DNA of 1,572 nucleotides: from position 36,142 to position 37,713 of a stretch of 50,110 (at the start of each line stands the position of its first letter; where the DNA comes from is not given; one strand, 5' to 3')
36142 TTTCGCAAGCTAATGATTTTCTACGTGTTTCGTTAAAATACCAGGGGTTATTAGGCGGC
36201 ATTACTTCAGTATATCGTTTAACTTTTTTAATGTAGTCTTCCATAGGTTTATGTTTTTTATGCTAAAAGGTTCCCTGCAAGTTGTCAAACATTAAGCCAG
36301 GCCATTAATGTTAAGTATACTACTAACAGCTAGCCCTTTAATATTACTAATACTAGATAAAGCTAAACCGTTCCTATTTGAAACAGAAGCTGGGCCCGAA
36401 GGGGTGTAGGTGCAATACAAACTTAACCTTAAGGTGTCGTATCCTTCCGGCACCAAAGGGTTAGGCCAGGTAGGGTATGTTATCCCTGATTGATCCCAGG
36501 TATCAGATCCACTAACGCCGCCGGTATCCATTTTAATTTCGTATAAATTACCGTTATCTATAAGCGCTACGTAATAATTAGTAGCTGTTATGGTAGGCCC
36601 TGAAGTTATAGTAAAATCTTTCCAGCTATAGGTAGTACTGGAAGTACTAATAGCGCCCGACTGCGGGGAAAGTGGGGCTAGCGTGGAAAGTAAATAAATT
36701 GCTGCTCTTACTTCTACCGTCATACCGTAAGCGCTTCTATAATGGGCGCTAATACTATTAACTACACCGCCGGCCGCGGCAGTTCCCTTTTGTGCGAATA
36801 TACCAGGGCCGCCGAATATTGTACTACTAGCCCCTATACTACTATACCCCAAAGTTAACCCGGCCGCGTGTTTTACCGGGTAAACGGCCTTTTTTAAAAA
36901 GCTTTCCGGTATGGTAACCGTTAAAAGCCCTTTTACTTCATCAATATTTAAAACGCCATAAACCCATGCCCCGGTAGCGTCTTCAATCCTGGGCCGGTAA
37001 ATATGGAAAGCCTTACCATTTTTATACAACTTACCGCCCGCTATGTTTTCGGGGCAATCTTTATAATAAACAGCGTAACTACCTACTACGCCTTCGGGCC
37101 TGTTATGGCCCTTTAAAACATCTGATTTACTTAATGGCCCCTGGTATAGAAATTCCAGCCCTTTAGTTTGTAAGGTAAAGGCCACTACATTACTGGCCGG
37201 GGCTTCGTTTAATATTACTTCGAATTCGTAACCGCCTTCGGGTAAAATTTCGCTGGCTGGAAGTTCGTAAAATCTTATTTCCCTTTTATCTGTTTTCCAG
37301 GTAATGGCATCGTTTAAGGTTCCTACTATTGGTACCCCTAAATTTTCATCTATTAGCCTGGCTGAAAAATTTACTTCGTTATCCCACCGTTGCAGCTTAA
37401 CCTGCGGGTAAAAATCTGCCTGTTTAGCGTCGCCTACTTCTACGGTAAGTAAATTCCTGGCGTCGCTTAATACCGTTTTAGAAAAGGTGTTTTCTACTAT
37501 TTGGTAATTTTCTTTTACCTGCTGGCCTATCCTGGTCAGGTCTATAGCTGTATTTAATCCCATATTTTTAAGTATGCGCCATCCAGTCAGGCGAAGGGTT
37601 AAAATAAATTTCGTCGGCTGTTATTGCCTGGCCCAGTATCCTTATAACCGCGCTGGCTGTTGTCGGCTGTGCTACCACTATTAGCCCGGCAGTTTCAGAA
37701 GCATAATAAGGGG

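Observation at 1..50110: More than 10-fold, site-specific depletion of GATC and CATG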

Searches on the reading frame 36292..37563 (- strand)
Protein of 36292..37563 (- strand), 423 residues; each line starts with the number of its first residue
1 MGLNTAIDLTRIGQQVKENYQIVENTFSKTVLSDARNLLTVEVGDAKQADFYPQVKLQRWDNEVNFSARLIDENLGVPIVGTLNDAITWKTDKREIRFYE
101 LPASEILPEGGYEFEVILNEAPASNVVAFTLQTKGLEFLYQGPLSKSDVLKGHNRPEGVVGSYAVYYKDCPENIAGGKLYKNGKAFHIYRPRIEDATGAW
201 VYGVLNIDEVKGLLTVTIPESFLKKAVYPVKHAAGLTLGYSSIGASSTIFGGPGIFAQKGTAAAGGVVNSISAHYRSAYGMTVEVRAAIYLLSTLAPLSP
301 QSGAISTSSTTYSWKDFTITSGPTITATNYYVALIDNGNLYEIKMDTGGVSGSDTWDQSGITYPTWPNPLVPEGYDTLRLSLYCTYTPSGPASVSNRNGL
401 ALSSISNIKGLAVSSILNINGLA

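Call 67: find_related_loci(query=window:36292-37563:-, collection=viral_contigs, flank=10000)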
Query window:36292-37563:- (423 aa) in viral_contigs; peptide patterns used: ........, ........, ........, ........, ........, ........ (x = any residue, [..] = any of these).
8 stretches matched a pattern, but none encodes a relative of the query by tblastn (E <= 1e-3).

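Call 72: search_protein_families(library=phrogs, proteins=[window:36292-37563:-], max_evalue=0.0001)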
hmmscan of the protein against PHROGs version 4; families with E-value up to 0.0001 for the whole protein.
window:36292-37563:- (423 aa): 0 families
